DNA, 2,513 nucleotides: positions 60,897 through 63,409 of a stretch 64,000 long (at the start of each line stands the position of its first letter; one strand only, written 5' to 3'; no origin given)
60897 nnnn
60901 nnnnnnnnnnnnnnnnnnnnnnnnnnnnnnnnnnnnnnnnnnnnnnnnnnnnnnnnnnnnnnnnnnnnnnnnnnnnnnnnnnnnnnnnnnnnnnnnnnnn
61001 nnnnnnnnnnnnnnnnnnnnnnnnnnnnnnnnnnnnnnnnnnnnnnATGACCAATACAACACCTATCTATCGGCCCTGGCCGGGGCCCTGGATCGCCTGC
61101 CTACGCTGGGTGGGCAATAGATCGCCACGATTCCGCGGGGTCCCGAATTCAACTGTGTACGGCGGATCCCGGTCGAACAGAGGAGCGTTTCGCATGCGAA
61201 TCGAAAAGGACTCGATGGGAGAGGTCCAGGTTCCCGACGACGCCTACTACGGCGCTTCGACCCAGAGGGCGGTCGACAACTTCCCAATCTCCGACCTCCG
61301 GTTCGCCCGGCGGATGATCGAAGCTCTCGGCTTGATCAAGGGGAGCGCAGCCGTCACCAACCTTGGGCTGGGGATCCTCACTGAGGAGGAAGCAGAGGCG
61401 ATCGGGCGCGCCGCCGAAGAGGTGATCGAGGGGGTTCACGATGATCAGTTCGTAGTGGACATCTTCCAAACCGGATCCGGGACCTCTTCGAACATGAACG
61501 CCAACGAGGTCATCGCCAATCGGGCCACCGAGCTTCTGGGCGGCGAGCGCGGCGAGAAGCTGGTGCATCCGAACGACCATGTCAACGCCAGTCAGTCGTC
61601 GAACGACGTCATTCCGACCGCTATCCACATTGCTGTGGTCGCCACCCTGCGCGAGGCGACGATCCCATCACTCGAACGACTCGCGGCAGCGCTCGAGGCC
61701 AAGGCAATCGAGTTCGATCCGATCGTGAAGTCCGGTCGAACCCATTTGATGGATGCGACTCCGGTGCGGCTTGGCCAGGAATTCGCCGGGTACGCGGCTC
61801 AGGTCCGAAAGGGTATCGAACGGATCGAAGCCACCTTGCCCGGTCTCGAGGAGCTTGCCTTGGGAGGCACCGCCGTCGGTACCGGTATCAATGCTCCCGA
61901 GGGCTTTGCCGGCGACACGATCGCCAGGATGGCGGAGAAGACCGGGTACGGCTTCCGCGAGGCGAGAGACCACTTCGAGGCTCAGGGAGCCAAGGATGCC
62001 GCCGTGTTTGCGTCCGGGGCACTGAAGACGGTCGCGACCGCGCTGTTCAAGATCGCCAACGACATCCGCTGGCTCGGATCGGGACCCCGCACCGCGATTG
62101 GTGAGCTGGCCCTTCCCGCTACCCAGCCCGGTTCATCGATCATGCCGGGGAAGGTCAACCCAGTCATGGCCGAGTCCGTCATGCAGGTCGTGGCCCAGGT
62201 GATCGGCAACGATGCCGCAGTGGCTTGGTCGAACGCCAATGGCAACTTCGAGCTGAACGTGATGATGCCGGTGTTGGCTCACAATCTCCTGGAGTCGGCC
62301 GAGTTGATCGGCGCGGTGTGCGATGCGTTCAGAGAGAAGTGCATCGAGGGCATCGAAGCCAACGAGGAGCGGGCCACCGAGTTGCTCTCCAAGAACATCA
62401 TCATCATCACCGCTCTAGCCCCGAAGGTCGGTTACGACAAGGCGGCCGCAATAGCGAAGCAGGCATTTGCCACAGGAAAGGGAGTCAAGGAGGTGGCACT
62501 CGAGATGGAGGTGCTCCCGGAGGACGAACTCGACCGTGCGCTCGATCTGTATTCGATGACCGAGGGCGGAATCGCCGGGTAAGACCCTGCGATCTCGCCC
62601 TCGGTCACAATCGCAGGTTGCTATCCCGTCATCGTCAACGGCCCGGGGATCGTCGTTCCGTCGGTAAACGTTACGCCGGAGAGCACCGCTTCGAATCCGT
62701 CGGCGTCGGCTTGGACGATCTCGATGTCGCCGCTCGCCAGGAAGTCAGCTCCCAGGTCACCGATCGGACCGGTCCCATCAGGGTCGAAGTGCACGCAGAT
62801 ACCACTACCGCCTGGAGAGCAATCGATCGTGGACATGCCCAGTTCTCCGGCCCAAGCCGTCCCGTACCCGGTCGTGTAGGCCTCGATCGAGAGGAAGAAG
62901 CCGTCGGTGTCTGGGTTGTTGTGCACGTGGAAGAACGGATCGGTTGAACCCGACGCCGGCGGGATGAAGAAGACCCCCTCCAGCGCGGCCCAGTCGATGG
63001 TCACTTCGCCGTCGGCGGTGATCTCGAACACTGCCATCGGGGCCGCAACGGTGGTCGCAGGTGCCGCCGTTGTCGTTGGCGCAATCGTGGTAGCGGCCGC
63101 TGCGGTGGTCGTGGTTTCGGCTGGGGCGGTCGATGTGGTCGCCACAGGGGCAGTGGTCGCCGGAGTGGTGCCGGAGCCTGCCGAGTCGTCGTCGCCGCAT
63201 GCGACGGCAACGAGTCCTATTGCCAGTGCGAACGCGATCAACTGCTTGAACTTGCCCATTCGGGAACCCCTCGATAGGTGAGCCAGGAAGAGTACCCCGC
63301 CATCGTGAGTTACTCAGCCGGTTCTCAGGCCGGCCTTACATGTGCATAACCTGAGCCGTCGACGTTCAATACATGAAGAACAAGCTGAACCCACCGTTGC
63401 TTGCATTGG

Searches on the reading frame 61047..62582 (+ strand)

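Call 27: search_protein_families(library=pfam, proteins=[window:61047-62582:+], max_evalue=0.001)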
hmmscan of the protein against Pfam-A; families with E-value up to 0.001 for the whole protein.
window:61047-62582:+ (511 aa): 2 families
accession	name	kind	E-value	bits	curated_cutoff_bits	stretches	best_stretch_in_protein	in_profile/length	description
PF00206.25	Lyase_1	-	1.8e-92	310.5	27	1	58-387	1-312/312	Lyase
PF10415.14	FumaraseC_C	-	1.1e-20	74.3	32.5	1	453-506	1-54/54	Fumarase C C-terminus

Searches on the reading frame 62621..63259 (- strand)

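Call 57: search_protein_families(library=pfam, proteins=[window:62621-63259:-], max_evalue=0.001)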
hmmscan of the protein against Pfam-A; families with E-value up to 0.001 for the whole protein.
window:62621-63259:- (212 aa): 1 family
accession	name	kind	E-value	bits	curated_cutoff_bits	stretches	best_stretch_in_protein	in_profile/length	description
PF21827.1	New_glue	-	0.00086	19.4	31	0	7-70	4-66/94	New glue protein family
